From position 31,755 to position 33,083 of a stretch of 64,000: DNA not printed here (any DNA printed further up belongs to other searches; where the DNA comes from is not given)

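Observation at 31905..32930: A complete HTH-WYL-WCX transcription factor module is translationally fused to the N-terminus of type I-C Cas3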

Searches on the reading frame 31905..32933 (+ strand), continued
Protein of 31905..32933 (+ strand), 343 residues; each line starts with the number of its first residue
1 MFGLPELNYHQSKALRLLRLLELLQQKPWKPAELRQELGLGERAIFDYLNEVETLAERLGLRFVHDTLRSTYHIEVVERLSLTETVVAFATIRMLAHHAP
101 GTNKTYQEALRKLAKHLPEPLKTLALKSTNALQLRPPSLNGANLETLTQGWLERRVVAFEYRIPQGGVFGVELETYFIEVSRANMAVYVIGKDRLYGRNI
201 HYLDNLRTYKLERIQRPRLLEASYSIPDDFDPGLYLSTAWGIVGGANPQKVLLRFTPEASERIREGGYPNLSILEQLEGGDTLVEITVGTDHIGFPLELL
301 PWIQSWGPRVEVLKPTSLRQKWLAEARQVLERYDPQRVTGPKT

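Call 84: search_protein_families(library=ncbifam, proteins=[P0290, P0303, P0307, P0308, P0313, P0330, P0336, P0339, P0355], max_evalue=0.000001)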
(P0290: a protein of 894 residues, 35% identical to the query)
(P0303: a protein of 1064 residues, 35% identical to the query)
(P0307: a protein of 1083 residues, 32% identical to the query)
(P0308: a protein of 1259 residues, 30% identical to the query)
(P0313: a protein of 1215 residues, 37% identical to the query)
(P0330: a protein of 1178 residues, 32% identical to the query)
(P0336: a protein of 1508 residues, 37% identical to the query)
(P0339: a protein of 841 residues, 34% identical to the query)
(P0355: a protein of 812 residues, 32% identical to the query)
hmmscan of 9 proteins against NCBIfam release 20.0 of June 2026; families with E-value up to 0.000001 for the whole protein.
P0290 (894 aa): 0 families

P0303 (1064 aa): 5 families
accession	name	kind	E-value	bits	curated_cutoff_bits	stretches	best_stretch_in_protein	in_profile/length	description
TIGR01587.1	cas3_core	equivalog_domain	1.6e-30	106.4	102.45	1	569-907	5-352/358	CRISPR-associated helicase Cas3'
TIGR02621.3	cas3_GSU0051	exception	8.1e-29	101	400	1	568-985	35-475/854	type I-G CRISPR-associated helicase/endonuclease Cas3g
TIGR01596.1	cas3_HD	equivalog_domain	3.6e-22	79.3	43.45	1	351-503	3-177/178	CRISPR-associated endonuclease Cas3''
NF007248.0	PRK09694.1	equivalog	8.1e-11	40.7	569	0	823-876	608-661/878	CRISPR-associated helicase/endonuclease Cas3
TIGR02562.1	cas3_yersinia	equivalog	1.8e-07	29.4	565.95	0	660-732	563-635/1110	type I-F CRISPR-associated helicase Cas3f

P0307 (1083 aa): 4 families
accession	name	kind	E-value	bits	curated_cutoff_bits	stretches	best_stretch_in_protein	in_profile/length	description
TIGR01587.1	cas3_core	equivalog_domain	1e-35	123.5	102.45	1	582-906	2-335/358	CRISPR-associated helicase Cas3'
TIGR01596.1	cas3_HD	equivalog_domain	6.7e-33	114.2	43.45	1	351-523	1-177/178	CRISPR-associated endonuclease Cas3''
TIGR02621.3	cas3_GSU0051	exception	1.3e-29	103.7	400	2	782-928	255-405/854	type I-G CRISPR-associated helicase/endonuclease Cas3g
TIGR02562.1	cas3_yersinia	equivalog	2.4e-07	29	565.95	0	371-397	112-138/1110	type I-F CRISPR-associated helicase Cas3f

P0308 (1259 aa): 5 families
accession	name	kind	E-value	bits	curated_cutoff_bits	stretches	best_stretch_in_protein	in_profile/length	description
NF007248.0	PRK09694.1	equivalog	6.2e-117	391.8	569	1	333-1173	5-811/878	CRISPR-associated helicase/endonuclease Cas3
TIGR01587.1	cas3_core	equivalog_domain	4.6e-65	220.1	102.45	1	635-1007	2-325/358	CRISPR-associated helicase Cas3'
TIGR02621.3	cas3_GSU0051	exception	1.6e-33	116.6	400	1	607-1046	6-405/854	type I-G CRISPR-associated helicase/endonuclease Cas3g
TIGR01596.1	cas3_HD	equivalog_domain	4.8e-21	75.6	43.45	1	352-562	1-177/178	CRISPR-associated endonuclease Cas3''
TIGR02562.1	cas3_yersinia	equivalog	1.5e-08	32.9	565.95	0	899-1007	772-885/1110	type I-F CRISPR-associated helicase Cas3f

P0313 (1215 aa): 6 families
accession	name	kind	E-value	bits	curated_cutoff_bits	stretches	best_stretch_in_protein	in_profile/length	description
NF007248.0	PRK09694.1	equivalog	6.5e-125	418.2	569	1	336-1063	9-757/878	CRISPR-associated helicase/endonuclease Cas3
TIGR01587.1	cas3_core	equivalog_domain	7.9e-64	216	102.45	1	609-1015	2-356/358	CRISPR-associated helicase Cas3'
TIGR02621.3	cas3_GSU0051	exception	3.7e-26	92.2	400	1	585-970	12-376/854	type I-G CRISPR-associated helicase/endonuclease Cas3g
TIGR01596.1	cas3_HD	equivalog_domain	6.8e-20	71.9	43.45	1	351-532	1-178/178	CRISPR-associated endonuclease Cas3''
TIGR02562.1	cas3_yersinia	equivalog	9.8e-09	33.6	565.95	0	927-989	839-898/1110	type I-F CRISPR-associated helicase Cas3f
TIGR03117.2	cas_csf4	equivalog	2.7e-07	29.2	400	1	587-683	129-221/800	type IV CRISPR-associated DEAD/DEAH-box helicase Csf4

P0330 (1178 aa): 5 families
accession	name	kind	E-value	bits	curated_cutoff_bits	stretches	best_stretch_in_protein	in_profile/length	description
TIGR02621.3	cas3_GSU0051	exception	3.7e-41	141.8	400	2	624-1018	33-421/854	type I-G CRISPR-associated helicase/endonuclease Cas3g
TIGR01587.1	cas3_core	equivalog_domain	1.3e-38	133.1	102.45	1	627-973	5-334/358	CRISPR-associated helicase Cas3'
TIGR01596.1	cas3_HD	equivalog_domain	2.4e-29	102.7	43.45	1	360-560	1-178/178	CRISPR-associated endonuclease Cas3''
NF007248.0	PRK09694.1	equivalog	1e-11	43.6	569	1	626-966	306-668/878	CRISPR-associated helicase/endonuclease Cas3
TIGR02562.1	cas3_yersinia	equivalog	8.6e-08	30.5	565.95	0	879-968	802-887/1110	type I-F CRISPR-associated helicase Cas3f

P0336 (1508 aa): 0 families

P0339 (841 aa): 4 families
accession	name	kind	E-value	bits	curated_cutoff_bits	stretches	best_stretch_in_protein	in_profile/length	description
NF007248.0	PRK09694.1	equivalog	1.3e-76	258.4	569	1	334-828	5-495/878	CRISPR-associated helicase/endonuclease Cas3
TIGR01587.1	cas3_core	equivalog_domain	3.5e-30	105.3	102.45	1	636-819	2-171/358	CRISPR-associated helicase Cas3'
TIGR01596.1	cas3_HD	equivalog_domain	4.2e-23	82.3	43.45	1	355-563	1-178/178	CRISPR-associated endonuclease Cas3''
TIGR02621.3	cas3_GSU0051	exception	1.4e-07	30.8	400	0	381-491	684-784/854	type I-G CRISPR-associated helicase/endonuclease Cas3g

P0355 (812 aa): 3 families
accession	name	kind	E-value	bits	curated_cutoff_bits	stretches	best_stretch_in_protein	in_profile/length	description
NF007248.0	PRK09694.1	equivalog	3e-64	217.4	569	1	335-812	7-493/878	CRISPR-associated helicase/endonuclease Cas3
TIGR01587.1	cas3_core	equivalog_domain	1.2e-29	103.6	102.45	1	628-801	2-167/358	CRISPR-associated helicase Cas3'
TIGR01596.1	cas3_HD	equivalog_domain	2.3e-19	70.2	43.45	1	352-554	1-177/178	CRISPR-associated endonuclease Cas3''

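Call 85: list_cluster_members(proteins=[P0303, P0307, P0308, P0313, P0330, P0317, P0325, P0326, P0362, P0328])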
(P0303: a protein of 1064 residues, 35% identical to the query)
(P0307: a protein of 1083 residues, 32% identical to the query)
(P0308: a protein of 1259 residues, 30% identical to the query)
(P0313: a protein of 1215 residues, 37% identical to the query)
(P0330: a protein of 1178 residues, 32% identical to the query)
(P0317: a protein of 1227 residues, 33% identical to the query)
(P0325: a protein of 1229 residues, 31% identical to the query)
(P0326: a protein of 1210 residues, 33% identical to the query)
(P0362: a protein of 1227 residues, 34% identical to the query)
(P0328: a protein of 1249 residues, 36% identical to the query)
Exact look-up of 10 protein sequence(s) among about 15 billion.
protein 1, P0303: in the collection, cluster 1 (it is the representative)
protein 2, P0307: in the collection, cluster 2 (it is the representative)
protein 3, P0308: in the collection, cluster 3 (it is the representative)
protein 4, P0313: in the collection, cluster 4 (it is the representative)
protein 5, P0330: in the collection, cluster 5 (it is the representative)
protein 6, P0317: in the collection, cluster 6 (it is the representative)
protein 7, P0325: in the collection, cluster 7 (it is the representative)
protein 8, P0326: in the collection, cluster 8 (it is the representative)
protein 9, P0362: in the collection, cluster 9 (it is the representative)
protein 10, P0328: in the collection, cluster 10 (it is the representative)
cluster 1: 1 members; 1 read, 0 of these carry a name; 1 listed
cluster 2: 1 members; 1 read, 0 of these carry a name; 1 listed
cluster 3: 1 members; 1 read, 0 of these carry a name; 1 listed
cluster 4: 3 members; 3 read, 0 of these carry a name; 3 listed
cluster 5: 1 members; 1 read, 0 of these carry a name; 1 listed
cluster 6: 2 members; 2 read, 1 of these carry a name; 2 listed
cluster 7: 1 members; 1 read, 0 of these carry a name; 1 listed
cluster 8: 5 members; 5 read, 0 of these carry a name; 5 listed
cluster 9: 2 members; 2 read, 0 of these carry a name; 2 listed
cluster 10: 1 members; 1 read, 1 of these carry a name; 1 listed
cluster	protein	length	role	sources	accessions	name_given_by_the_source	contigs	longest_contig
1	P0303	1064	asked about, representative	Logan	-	-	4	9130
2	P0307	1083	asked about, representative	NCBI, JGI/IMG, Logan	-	-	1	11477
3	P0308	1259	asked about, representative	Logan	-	-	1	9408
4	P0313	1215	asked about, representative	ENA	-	-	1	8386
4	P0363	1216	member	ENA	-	-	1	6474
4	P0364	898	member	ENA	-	-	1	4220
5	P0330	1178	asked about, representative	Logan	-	-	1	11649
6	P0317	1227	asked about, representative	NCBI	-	-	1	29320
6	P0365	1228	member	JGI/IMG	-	CRISPR-associated endonuclease/helicase Cas3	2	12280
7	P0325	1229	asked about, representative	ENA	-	-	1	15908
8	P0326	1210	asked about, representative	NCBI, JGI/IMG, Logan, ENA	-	-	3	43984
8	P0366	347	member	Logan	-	-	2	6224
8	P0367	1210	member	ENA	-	-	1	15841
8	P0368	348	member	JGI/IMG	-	-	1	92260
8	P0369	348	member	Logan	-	-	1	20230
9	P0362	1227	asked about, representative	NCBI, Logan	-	-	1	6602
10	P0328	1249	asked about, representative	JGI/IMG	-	CRISPR-associated endonuclease/helicase Cas3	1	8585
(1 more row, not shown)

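Call 86: find_encoding_contigs(protein=P0326, flank=5000, max_places=2)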
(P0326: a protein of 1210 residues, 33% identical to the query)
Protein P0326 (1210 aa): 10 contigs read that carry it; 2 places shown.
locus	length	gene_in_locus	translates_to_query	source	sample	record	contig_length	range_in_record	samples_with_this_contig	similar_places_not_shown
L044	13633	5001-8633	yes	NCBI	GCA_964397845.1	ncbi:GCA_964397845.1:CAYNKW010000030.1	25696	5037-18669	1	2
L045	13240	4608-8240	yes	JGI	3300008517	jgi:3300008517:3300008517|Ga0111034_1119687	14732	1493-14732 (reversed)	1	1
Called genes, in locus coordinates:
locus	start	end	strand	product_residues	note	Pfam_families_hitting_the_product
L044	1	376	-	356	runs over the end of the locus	PF02653:BPD_transp_2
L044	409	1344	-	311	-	PF02653:BPD_transp_2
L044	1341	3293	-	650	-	PF00501:AMP-binding, PF23562:AMP-binding_C_3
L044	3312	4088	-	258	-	PF00005:ABC_tran, PF13304:AAA_21 (faint), PF12399:BCA_ABC_TP_C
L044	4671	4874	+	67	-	PF01325:Fe_dep_repress (weak), PF01047:MarR (weak), PF09339:HTH_IclR (weak)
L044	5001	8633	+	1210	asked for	PF13280:WYL (weak), PF25583:WCX, PF18019:Cas3_HD, PF00270:DEAD, PF22590:Cas3-like_C_2, PF18395:Cas3_C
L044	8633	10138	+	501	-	PF09481:CRISPR_Cse1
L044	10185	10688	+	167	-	PF09485:CRISPR_Cse2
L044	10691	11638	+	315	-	PF09344:Cas_CT1975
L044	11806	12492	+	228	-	PF09704:Cas_Cas5d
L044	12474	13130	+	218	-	PF08798:CRISPR_assoc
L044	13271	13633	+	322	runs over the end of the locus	PF01867:Cas_Cas1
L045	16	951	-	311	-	PF02653:BPD_transp_2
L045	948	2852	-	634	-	PF00501:AMP-binding, PF23562:AMP-binding_C_3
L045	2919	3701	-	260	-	PF00005:ABC_tran, PF13304:AAA_21 (faint), PF12399:BCA_ABC_TP_C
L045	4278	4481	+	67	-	PF01325:Fe_dep_repress (weak), PF01047:MarR (weak), PF09339:HTH_IclR (weak)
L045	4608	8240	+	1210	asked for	PF13280:WYL (weak), PF25583:WCX, PF18019:Cas3_HD, PF00270:DEAD, PF22590:Cas3-like_C_2, PF18395:Cas3_C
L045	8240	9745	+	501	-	PF09481:CRISPR_Cse1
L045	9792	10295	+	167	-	PF09485:CRISPR_Cse2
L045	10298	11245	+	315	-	PF09344:Cas_CT1975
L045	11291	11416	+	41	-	-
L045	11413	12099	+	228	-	PF09704:Cas_Cas5d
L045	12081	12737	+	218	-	PF08798:CRISPR_assoc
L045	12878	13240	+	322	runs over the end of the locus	PF01867:Cas_Cas1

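Call 87: find_encoding_contigs(protein=P0368, flank=5000, max_places=2)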
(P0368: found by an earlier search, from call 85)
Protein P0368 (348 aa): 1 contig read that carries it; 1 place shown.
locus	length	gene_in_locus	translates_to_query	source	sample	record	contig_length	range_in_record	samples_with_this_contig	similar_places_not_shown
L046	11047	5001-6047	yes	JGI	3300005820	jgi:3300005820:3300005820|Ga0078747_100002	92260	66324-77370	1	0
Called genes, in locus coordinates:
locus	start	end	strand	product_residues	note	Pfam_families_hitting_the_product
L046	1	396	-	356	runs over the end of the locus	PF02653:BPD_transp_2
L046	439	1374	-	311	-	PF02653:BPD_transp_2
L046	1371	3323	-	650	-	PF00501:AMP-binding, PF23562:AMP-binding_C_3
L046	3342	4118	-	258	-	PF00005:ABC_tran, PF13304:AAA_21 (faint), PF12399:BCA_ABC_TP_C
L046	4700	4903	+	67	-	PF01325:Fe_dep_repress (weak), PF13384:HTH_23 (weak), PF09339:HTH_IclR (weak)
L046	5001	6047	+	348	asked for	PF13280:WYL (weak), PF25583:WCX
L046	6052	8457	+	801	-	PF00270:DEAD, PF04851:ResIII (faint), PF00271:Helicase_C (weak), PF22590:Cas3-like_C_2, PF18019:Cas3_HD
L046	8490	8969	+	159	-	-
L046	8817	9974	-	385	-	PF09620:Cas_csx3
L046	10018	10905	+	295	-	PF09623:Cas_NE0113, PF00196:GerE (weak)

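Call 89: search_protein_families(library=pfam, proteins=[L002:6263-7882:+], max_evalue=0.01)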
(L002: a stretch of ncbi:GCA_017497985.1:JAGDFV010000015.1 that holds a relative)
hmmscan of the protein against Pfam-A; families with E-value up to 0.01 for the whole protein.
L002:6263-7882:+ (539 aa): 7 families
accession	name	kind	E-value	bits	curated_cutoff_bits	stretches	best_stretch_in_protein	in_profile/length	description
PF13424.12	TPR_12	-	4.1e-15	56.2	30.1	2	171-234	8-76/77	Tetratricopeptide repeat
PF07719.23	TPR_2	-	5.3e-12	45.3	27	0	243-272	1-30/34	Tetratricopeptide repeat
PF00515.34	TPR_1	-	1.4e-10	41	27.8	1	243-271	1-29/34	Tetratricopeptide repeat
PF13428.12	TPR_14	-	1.2e-08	35.2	23.5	0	281-314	2-35/44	Tetratricopeptide repeat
PF13432.12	TPR_16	-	5.5e-06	27.2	32.7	0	318-363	2-46/65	Tetratricopeptide repeat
PF17874.7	TPR_MalT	-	3.1e-05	23.8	45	1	180-290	15-127/336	MalT-like TPR region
PF13181.12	TPR_8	-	0.00047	20.6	25.7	0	281-303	2-24/34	Tetratricopeptide repeat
